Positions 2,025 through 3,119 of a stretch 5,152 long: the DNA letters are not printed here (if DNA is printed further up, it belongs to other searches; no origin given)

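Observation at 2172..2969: Tat-exported protein with the two H-x-T-x motifs of the 2H (LigT-like) phosphoesterase superfamily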

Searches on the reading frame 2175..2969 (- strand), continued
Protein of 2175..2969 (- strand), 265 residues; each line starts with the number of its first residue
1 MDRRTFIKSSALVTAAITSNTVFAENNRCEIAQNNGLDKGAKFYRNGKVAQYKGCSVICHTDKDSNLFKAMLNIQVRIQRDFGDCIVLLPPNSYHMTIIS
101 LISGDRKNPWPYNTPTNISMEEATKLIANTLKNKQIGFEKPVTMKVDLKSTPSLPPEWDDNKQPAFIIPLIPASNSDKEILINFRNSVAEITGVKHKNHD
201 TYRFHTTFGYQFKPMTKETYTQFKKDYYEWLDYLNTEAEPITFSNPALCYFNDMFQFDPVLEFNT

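Call 72: find_related_loci(query=A4, collection=genome_contigs, flank=7000)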
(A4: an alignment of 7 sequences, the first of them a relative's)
Query A4 (260 aa) in genome_contigs; peptide patterns used: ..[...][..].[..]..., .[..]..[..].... (x = any residue, [..] = any of these).
181 stretches matched a pattern; 109 encode a relative of the query (tblastn E <= 1e-3); the best 80 are kept; 80 distinct loci.
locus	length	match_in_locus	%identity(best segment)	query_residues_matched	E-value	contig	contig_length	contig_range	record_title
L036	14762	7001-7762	50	8-257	2e-71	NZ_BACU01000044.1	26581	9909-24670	Azospirillum sp. B4, whole genome shotgun sequence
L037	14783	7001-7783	48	1-257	2e-70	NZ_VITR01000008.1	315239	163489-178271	Nitrospirillum amazonense strain BR 11622 Ga0314210_108, whole genome shotgun sequence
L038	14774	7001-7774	47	1-256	8e-66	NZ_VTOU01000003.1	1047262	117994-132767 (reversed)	Sphingomonas montanisoli strain ZX XEX_3, whole genome shotgun sequence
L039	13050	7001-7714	46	20-257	6e-66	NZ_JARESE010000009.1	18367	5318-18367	Novosphingobium album (ex Liu et al. 2023) strain H3SJ31-1 platanus_K_21_77_9, whole genome shotgun sequence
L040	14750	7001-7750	47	8-257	3e-65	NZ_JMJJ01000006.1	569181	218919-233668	Pantoea ananatis LMG 2665 Contig6, whole genome shotgun sequence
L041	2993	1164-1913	48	8-257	9e-65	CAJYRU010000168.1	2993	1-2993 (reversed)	MAG: uncultured Sphingomonas sp. isolate SP139_1_metabat2_genome_mining.36_sub genome assembly, contig: k127_31333, whol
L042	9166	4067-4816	45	8-260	6e-63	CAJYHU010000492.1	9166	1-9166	MAG: uncultured Luteibacter sp. isolate SP166_1_metabat2_genome_mining.55 genome assembly, contig: k127_160542, whole ge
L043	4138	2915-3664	47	8-257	5e-63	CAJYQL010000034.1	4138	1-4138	MAG: uncultured Xylophilus sp. isolate SP210_2_metabat2_genome_mining.41 genome assembly, contig: k127_14181, whole geno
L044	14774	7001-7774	46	6-260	9e-63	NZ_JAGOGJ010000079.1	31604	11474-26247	MAG: Niveispirillum sp. isolate Gw_Bodden_bin_248 Gw_Bodden_1600_length_31604_cov_5.492582, whole genome shotgun sequenc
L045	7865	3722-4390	51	36-257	2e-62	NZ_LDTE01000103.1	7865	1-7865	Sphingomonas sanguinis strain SB4 contig_103, whole genome shotgun sequence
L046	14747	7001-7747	49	8-257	8e-62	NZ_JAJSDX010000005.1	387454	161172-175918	Pantoea sp. Mb-10 seq5, whole genome shotgun sequence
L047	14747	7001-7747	49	8-257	2e-61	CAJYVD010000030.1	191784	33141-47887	MAG: uncultured Pantoea sp. isolate S1C1096_SP62 genome assembly, contig: S1Ck127_10637, whole genome shotgun sequence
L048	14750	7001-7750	47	8-257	5e-61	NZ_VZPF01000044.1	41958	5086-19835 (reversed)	Pantoea stewartii subsp. stewartii strain CCUG 26359 contig_0000044, whole genome shotgun sequence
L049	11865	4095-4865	47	4-257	4e-61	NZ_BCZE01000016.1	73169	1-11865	Novosphingobium rosa NBRC 15208, whole genome shotgun sequence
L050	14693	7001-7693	49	28-257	2e-58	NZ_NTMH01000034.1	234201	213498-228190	Pantoea allii strain LMG 24248 contig313_1, whole genome shotgun sequence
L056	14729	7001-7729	47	15-256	1e-67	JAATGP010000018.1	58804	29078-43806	MAG: Alphaproteobacteria bacterium isolate bin_35 k141_228938, whole genome shotgun sequence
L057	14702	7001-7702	40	16-255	5e-51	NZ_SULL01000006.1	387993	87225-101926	Dickeya oryzae strain ZYY5 contig6, whole genome shotgun sequence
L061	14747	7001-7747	50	8-256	1e-66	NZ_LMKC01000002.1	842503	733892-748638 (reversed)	Sphingomonas sp. Leaf9 contig_2, whole genome shotgun sequence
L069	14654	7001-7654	42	34-255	4e-42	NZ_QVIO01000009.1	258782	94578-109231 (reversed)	Duganella sp. BJB476 NODE_9_length_258782_cov_20.870198, whole genome shotgun sequence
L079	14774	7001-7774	36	1-257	1e-38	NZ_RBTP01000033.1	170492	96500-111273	Pseudomonas viridiflava strain ICMP 19473 PvrICMP19473_Contig_4, whole genome shotgun sequence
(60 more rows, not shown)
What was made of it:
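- Tried and rejected: It was repeated with the narrower A4 (call 72), which biases the sample towards receptor-linked members.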

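Call 79: search_protein_families(proteins=[L040:3152-4450:+, L040:5262-6560:+, L040:6671-6982:+, L040:8059-9270:+, L040:9489-10310:-, L057:2309-4753:+, L057:5933-6781:-, L057:7961-9523:-, L057:9604-10536:-, L057:10272-11270:-], library=ncbifam, max_evalue=0.000001)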
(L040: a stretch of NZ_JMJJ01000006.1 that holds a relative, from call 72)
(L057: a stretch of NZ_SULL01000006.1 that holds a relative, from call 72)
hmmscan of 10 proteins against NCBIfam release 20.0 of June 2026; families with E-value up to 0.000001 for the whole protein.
L040:3152-4450:+ (432 aa): 14 families
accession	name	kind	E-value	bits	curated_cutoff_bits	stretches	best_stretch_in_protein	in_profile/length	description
NF058645.1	MCPCtpMPsAe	equivalog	2.7e-26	92.5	900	1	251-379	318-449/558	methyl-accepting chemotaxis protein CtpM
TIGR00229.1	sensory_box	domain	7.6e-26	90.7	22.9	2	151-264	10-125/126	PAS domain S-box protein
NF007309.0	PRK09793.1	equivalog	7.3e-22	78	903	1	281-422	320-461/533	methyl-accepting chemotaxis protein IV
NF047851.1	MCPCitTducer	equivalog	2.6e-21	76.3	900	1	275-422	324-464/553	methyl-accepting chemotaxis citrate transducer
NF011622.0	PRK15048.1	equivalog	2.7e-21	76.3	900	1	279-388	316-429/553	methyl-accepting chemotaxis protein II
NF041847.1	transduc_aer2_vibrio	equivalog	2.9e-21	75.4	1200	1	260-430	544-710/804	aerotaxis transducer Aer2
NF050802.1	AspChtxCcaA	equivalog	5.4e-21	74.6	1300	1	245-426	502-680/700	aspartate chemotaxis receptor CcaA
NF011615.0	PRK15041.1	equivalog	1.9e-20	73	947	1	305-384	348-427/554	methyl-accepting chemotaxis protein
TIGR02938.1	nifL_nitrog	equivalog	4.1e-10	38.8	242.45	1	45-228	26-210/494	nitrogen fixation negative regulator NifL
NF045675.1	PhdiestaseDibA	equivalog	1.2e-09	37.1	980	1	42-137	97-191/623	phosphodiesterase DibA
NF052306.1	BluLightHisKinLov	equivalog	1.8e-09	36.9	450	0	45-140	47-141/334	blue-light-activated histidine kinase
NF010077.0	PRK13559.1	subfamily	3.4e-09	36.1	361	0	45-144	68-166/364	hypothetical protein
NF008467.0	PRK11359.1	equivalog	5.8e-08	31.2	857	0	148-268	139-261/800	oxygen-sensing cyclic-di-GMP phosphodiesterase DosP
NF052652.1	YtvA_fam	equivalog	6.1e-07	29.2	250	0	45-151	25-133/243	YtvA family blue-light photoreceptor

L040:5262-6560:+ (432 aa): 15 families
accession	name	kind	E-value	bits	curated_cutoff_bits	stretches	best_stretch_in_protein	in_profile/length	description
TIGR00229.1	sensory_box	domain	1.6e-29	102.5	22.9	2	151-262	10-123/126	PAS domain S-box protein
NF058645.1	MCPCtpMPsAe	equivalog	3.4e-26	92.1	900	1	254-382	321-452/558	methyl-accepting chemotaxis protein CtpM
NF007309.0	PRK09793.1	equivalog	3.8e-23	82.3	903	1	267-425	300-471/533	methyl-accepting chemotaxis protein IV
NF041847.1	transduc_aer2_vibrio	equivalog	9.4e-22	77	1200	1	253-428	526-715/804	aerotaxis transducer Aer2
NF047851.1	MCPCitTducer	equivalog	5.5e-21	75.2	900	1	306-395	348-437/553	methyl-accepting chemotaxis citrate transducer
NF011615.0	PRK15041.1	equivalog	1.3e-20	73.6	947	1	251-422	312-472/554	methyl-accepting chemotaxis protein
NF011622.0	PRK15048.1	equivalog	5.5e-20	72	900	1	304-422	345-470/553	methyl-accepting chemotaxis protein II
NF050802.1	AspChtxCcaA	equivalog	4e-19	68.4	1300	1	301-422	555-676/700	aspartate chemotaxis receptor CcaA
NF008467.0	PRK11359.1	equivalog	6.9e-14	50.8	857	1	161-268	152-261/800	oxygen-sensing cyclic-di-GMP phosphodiesterase DosP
NF052306.1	BluLightHisKinLov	equivalog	3.5e-11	42.6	450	0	41-142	43-143/334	blue-light-activated histidine kinase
TIGR02938.1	nifL_nitrog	equivalog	1e-10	40.8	242.45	1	44-247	25-231/494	nitrogen fixation negative regulator NifL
NF052574.1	HisKinEspCMyxo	equivalog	5e-10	38.2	1200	0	149-260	290-403/785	serine histidine kinase EspC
NF052652.1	YtvA_fam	equivalog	7.8e-09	35.4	250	0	41-150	21-132/243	YtvA family blue-light photoreceptor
NF045675.1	PhdiestaseDibA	equivalog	1.4e-08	33.6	980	0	42-139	97-193/623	phosphodiesterase DibA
NF053781.1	cdiGMPphdstlr2612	equivalog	7.8e-08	30.4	1600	1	98-269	664-840/1268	Tlr1612 family c-di-GMP phosphodiesterase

L040:6671-6982:+ (103 aa): 0 families

L040:8059-9270:+ (403 aa): 0 families

L040:9489-10310:- (273 aa): 0 families

L057:2309-4753:+ (814 aa): 18 families
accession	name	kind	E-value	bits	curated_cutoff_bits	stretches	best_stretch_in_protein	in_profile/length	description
NF008262.1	PRK11033.1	equivalog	2.3e-181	604.9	1005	1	65-803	8-730/731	zinc/cadmium/mercury/lead-transporting ATPase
TIGR01525.1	ATPase-IB_hvy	subfamily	1e-175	585.8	346.25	1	246-800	1-560/560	heavy metal translocating P-type ATPase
NF033775.1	P_type_ZntA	exception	6.1e-159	530.6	1240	1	97-803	47-731/732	Zn(II)/Cd(II)/Pb(II) translocating P-type ATPase ZntA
TIGR01512.1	ATPase-IB2_Cd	subfamily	8.6e-149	496.4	313.5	2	246-617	1-351/494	cadmium family heavy metal-translocating P-type ATPase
TIGR01511.1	ATPase-IB1_Cu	subfamily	2.6e-119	399.5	397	1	229-798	3-539/542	copper-translocating P-type ATPase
NF007952.0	PRK10671.1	equivalog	1.6e-104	350.8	1316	1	226-802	236-833/838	copper-exporting P-type ATPase CopA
TIGR01494.1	ATPase_P-type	subfamily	5e-76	256.1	62.3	1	269-776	2-464/478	HAD-IC family P-type ATPase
TIGR01647.1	ATPase-IIIA_H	equivalog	5.1e-53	180.4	615.5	2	247-539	39-331/755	plasma-membrane proton-efflux P-type ATPase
TIGR01497.1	kdpB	equivalog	3.4e-50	170.9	527.9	1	274-749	78-565/675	potassium-transporting ATPase subunit KdpB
NF010609.0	PRK14010.1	equivalog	6.4e-45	153.5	1323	1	275-751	78-565/673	K(+)-transporting ATPase subunit B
TIGR01522.1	ATPase-IIA2_Ca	equivalog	2.1e-32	111.8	798.3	2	286-508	103-333/854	calcium-transporting P-type ATPase, PMR1-type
TIGR01517.1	ATPase-IIB_Ca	equivalog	2.5e-28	98.7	507.05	1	677-775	612-710/882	calcium-translocating P-type ATPase, PMCA-type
TIGR01116.1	ATPase-IIA1_Ca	equivalog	1.3e-27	96.3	703.4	2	622-743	458-594/799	calcium-translocating P-type ATPase, SERCA-type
TIGR01524.1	ATPase-IIIB_Mg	equivalog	5.3e-26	90.8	610.75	3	266-526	90-368/867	magnesium-translocating P-type ATPase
TIGR01657.1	P-ATPase-V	hypoth_equivalog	2.2e-23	81.8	618.25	0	624-669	652-697/1055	ATP13A2 family polyamine export P-type ATPase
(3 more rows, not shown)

L057:5933-6781:- (282 aa): 31 families (the best 25 are shown)
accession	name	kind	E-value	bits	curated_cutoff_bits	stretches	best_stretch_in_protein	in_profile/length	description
TIGR03308.1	phn_thr-fam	hypoth_equivalog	2.7e-77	259.2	201.65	1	66-266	4-201/204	phosphonate metabolim protein, transferase hexapeptide repeat family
NF000311.1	Vat_ABCDEFH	equivalog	1.5e-28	99.8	300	1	117-258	59-194/201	Vat family streptogramin A O-acetyltransferase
NF000490.1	chloram_CatB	equivalog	2.3e-27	95.7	350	1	152-258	90-194/210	type B chloramphenicol O-acetyltransferase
NF000147.1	stregram_VatF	exception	9.6e-26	90.6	400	1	96-258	52-204/221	streptogramin A O-acetyltransferase Vat(F)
NF000020.1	stregram_VatE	exception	4.7e-23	81.9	450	1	75-251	23-192/214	streptogramin A O-acetyltransferase Vat(E)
NF033468.1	stregram_VatI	exception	7.1e-23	81.5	415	1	118-254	62-192/208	streptogramin A O-acetyltransferase Vat(I)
NF000504.1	stregram_VatH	exception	7.8e-20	71.7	475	1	171-254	115-197/216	streptogramin A O-acetyltransferase Vat(H)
NF000111.1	stregram_VatD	exception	9.1e-19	68.1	400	1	107-253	56-192/209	streptogramin A O-acetyltransferase Vat(D)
NF000097.1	stregram_VatC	exception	2.2e-18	67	425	1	171-254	116-198/212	streptogramin A O-acetyltransferase Vat(C)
NF000101.1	stregram_VatA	exception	2.8e-18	66.4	450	1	169-253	114-197/219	streptogramin A O-acetyltransferase Vat(A)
NF007240.0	PRK09677.1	equivalog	1.2e-17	64.1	243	1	169-226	126-183/192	putative lipopolysaccharide biosynthesis O-acetyl transferase WbbJ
NF007797.0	PRK10502.1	subfamily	2e-15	56.9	192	1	172-229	124-181/183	WcaF family extracellular polysaccharide biosynthesis acetyltransferase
NF000084.1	amicyc_ac_ApmA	equivalog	2.5e-15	56.9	550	1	171-253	174-257/274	aminocyclitol acetyltransferase ApmA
TIGR03570.1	NeuD_NnaD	subfamily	4.9e-15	55.7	160.8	1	173-222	153-202/202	NeuD/PglB/VioB family sugar acetyltransferase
NF058585.1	HptprglPActTf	PfamEq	1.3e-14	54.2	300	1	172-229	105-162/172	heptaprenylglyceryl phosphate O-acetyltransferase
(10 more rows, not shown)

L057:7961-9523:- (520 aa): 47 families (the best 25 are shown)
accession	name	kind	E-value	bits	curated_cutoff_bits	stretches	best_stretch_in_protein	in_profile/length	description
TIGR03140.1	AhpF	equivalog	1.3e-240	799.3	502.9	1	1-517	1-514/515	alkyl hydroperoxide reductase subunit F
TIGR03143.1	AhpF_homolog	hypoth_equivalog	1.2e-91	308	687.65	2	212-516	4-309/555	putative alkyl hydroperoxide reductase F subunit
TIGR01292.1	TRX_reduct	equivalog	5.6e-82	274.9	343.45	1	213-515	1-300/300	thioredoxin-disulfide reductase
NF007614.0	PRK10262.1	equivalog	8.5e-47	159.8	644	1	215-515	9-314/321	thioredoxin-disulfide reductase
TIGR02187.2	PDO_seleno_TRX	equivalog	3e-23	82.3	185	1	5-195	3-206/209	protein disulfide oxidoreductase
TIGR01350.1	lipoamide_DH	equivalog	8.4e-21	74.2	408.8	1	307-491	123-310/461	dihydrolipoyl dehydrogenase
TIGR02053.1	MerA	equivalog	9.4e-19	67.7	454.45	1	301-513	115-330/465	mercury(II) reductase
TIGR04018.1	Bthiol_YpdA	hypoth_equivalog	9.7e-18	64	339.9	1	301-491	101-290/316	YpdA family putative bacillithiol disulfide reductase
NF004991.0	PRK06370.1-3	subfamily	4.5e-15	55.2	620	1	308-495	158-346/509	FAD-containing oxidoreductase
NF004943.0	PRK06292.2-1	equivalog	4.9e-14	52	432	1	305-489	120-307/456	dihydrolipoyl dehydrogenase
TIGR01316.1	gltA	equivalog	9.3e-13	47.8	471.75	1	345-515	262-449/449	NADPH-dependent glutamate synthase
NF009409.0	PRK12770.1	subfamily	1.3e-12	47.4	343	0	430-517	264-352/360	putative glutamate synthase subunit beta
NF004776.0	PRK06116.1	equivalog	1.4e-12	47.4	480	1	302-491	120-306/450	glutathione-disulfide reductase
NF004945.0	PRK06292.2-3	equivalog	2.1e-12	46.7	494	1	312-491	127-306/457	dihydrolipoyl dehydrogenase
NF003437.0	PRK04965.1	equivalog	1.2e-11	44.3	392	1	309-492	94-277/378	NADH:flavorubredoxin reductase NorW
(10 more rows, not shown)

L057:9604-10536:- (310 aa): 7 families
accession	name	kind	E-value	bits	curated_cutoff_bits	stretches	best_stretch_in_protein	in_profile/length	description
TIGR03137.1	AhpC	equivalog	2.9e-101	336.9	272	1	124-310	1-187/187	alkyl hydroperoxide reductase subunit C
NF040737.1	peroxi_PrxU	equivalog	3.1e-53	180.9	270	1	118-310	29-225/233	thioredoxin-dependent peroxiredoxin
NF011576.0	PRK15000.1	subfamily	5.7e-35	120.8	301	1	149-309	29-191/200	peroxiredoxin C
NF009669.0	PRK13190.1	equivalog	7.2e-28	97.2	261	1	150-303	24-178/203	putative peroxiredoxin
NF009668.0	PRK13189.1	equivalog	7.6e-27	94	211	1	121-297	6-181/224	peroxiredoxin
NF009670.0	PRK13191.1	equivalog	2e-23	83.1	374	1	150-295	29-176/215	putative peroxiredoxin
NF010122.0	PRK13599.1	equivalog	1.8e-18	66.8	456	1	149-294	28-175/220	peroxiredoxin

L057:10272-11270:- (332 aa): 16 families
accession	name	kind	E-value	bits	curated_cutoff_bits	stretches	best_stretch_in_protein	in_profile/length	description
TIGR03869.1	F420-0_ABCperm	hypoth_equivalog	1e-61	209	437.35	1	18-331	2-321/325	putative F420-0 ABC transporter permease subunit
NF007871.0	PRK10577.2-2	equivalog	1e-59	202.8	899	1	7-331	357-675/679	Fe(3+)-hydroxamate ABC transporter permease FhuB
NF007081.0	PRK09535.1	equivalog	5.7e-58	197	461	1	48-332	82-361/366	vitamin B12 ABC transporter permease BtuC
NF003001.0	PRK03784.1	equivalog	3.7e-54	184.1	334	1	9-331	18-327/332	vitamin B12 ABC transporter permease BtuC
NF008407.0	PRK11228.1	equivalog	2.4e-53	181.2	396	1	10-330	11-327/330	iron-dicitrate ABC transporter permease FecC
NF007299.0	PRK09777.1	equivalog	3.8e-53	180.8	406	1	10-330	5-315/318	Fe(3+) dicitrate ABC transporter permease subunit FecD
NF007867.0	PRK10577.1-3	subfamily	9.7e-52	176.2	849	1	2-331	381-704/710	Fe(3+)-hydroxamate ABC transporter permease FhuB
NF007759.0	PRK10440.1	equivalog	4.8e-49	167.4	422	1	5-331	6-325/330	iron-enterobactin ABC transporter permease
NF007866.0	PRK10577.1-2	equivalog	5.1e-47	160.6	554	1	52-332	386-663/666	Fe(3+)-hydroxamate ABC transporter permease FhuB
NF007873.0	PRK10577.2-4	equivalog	6.6e-44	150.7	1012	1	3-330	320-641/646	Fe(3+)-hydroxamate ABC transporter permease FhuB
NF007872.0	PRK10577.2-3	equivalog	9.8e-44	149.8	727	1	15-331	360-668/676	Fe(3+)-hydroxamate ABC transporter permease FhuB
NF007760.0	PRK10441.1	equivalog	1.9e-42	145.6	428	1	5-330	9-327/335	Fe(3+)-siderophore ABC transporter permease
NF007870.0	PRK10577.2-1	equivalog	2e-41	142.4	1355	1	54-331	397-672/678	Fe(3+)-hydroxamate ABC transporter permease FhuB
NF007869.0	PRK10577.1-6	equivalog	1.3e-33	116.3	954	1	8-329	378-691/703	Fe(3+)-hydroxamate ABC transporter permease FhuB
NF007868.0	PRK10577.1-5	equivalog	1.9e-30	106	943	1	56-331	391-663/666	Fe(3+)-hydroxamate ABC transporter permease FhuB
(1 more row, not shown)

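Call 80: search_protein_families(proteins=[L079:3040-3888:-, L079:4856-6160:-, L079:6168-6563:-, L079:8253-9599:-, L079:9358-10329:+, L079:10449-12524:-], library=ncbifam, max_evalue=0.000001)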
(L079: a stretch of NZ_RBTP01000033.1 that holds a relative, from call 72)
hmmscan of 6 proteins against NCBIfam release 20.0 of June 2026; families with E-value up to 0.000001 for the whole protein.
L079:3040-3888:- (282 aa): 5 families
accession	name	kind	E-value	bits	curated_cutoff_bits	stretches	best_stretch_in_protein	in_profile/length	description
NF008602.0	PRK11570.1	subfamily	4e-59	200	198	1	59-256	8-205/206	FKBP-type peptidyl-prolyl cis-trans isomerase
NF008150.0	PRK10902.1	equivalog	7.4e-54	183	215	1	46-273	30-265/271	FKBP-type peptidyl-prolyl cis-trans isomerase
NF053689.1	BamJ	equivalog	1e-31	110.6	100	1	107-253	26-184/184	BamJ family beta-barrel-assembly machinery protein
TIGR03516.1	ppisom_GldI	equivalog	4e-11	42.6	157.6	1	119-257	36-176/177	gliding motility-associated peptidyl-prolyl isomerase GldI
NF053691.1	BamM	equivalog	4.4e-07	29.2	315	0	156-257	102-224/376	BamM family beta-barrel-assembly machinery protein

L079:4856-6160:- (434 aa): 7 families
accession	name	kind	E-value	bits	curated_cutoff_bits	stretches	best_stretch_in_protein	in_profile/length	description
NF052585.1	SucGlutTfsCaiB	equivalog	9.1e-77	258.3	750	1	40-416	5-386/394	succinate--glutarate CoA-transferase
NF041294.1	Scnl_mescCoAtase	equivalog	3.6e-70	237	700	1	43-416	4-381/381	succinyl-CoA:mesaconate CoA-transferase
NF003809.0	PRK05398.1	subfamily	4.4e-67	226.4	442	1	39-430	1-412/416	formyl-CoA transferase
TIGR03253.1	oxalate_frc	equivalog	1.8e-63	214.7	504.2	2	42-246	3-207/416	formyl-CoA transferase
NF008511.0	PRK11430.1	equivalog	2.6e-59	201.3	522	1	42-412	9-373/381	CoA:oxalate CoA-transferase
NF002914.1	PRK03525.1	equivalog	4e-49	167.6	413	1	42-428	9-391/400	L-carnitine CoA-transferase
TIGR04253.1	mesacon_CoA_iso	equivalog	4.7e-24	85.1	725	1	43-415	3-380/403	2-methylfumaryl-CoA isomerase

L079:6168-6563:- (131 aa): 0 families

L079:8253-9599:- (448 aa): 0 families

L079:9358-10329:+ (323 aa): 2 families
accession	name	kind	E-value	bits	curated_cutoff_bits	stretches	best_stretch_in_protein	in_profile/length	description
NF047939.1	PantTportPanS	equivalog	1.3e-88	297.5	400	1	12-304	5-297/299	ketopantoate/pantoate/pantothenate transporter PanS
TIGR00841.1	bass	subfamily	5.2e-82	275.6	326.3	1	11-306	10-307/321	bile acid:sodium symporter family transporter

L079:10449-12524:- (691 aa): 8 families
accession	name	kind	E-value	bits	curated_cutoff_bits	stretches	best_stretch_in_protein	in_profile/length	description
NF005291.0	PRK06814.1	equivalog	1.3e-157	526.7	1349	1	72-685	3-610/1140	acyl-[ACP]--phospholipid O-acyltransferase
NF006386.0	PRK08633.1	equivalog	1.5e-143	479.9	1221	1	78-686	7-602/1147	acyl-[ACP]--phospholipid O-acyltransferase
NF008397.0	PRK11195.1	equivalog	2.4e-28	99.4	297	1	81-463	4-369/414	lysophospholipid transporter LplT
TIGR00900.1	2A0121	subfamily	7.4e-20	71.6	319.6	1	82-461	1-359/364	H+ Antiporter protein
TIGR00530.1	AGP_acyltrn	subfamily_domain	3.9e-19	68.7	102.95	1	510-638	4-130/130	1-acylglycerol-3-phosphate O-acyltransferase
NF052553.1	LyOrLpactfOlsABRUA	equivalog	3.8e-11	42.6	300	1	460-619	10-158/263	lyso-ornithine lipid O-acyltransferase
NF005959.0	PRK08043.1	equivalog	4.2e-11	41.8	886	1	500-665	6-164/719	bifunctional acyl-ACP--phospholipid O-acyltransferase/long-chain-fatty-acid--ACP ligase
NF052615.1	orn_lipid_OlsF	equivalog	6.5e-07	28.3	620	0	507-642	65-201/570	bifunctional ornithine lipid synthase OlsF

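Call 86: search_protein_families(proteins=[window:2175-2969:-], library=padloc, max_evalue=0.1)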
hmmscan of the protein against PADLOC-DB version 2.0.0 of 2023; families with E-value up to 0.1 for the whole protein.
window:2175-2969:- (265 aa): 0 families

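Call 87: search_protein_families(proteins=[window:2175-2969:-], library=phrogs, max_evalue=0.1)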
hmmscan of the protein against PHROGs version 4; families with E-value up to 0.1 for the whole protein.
window:2175-2969:- (265 aa): 0 families
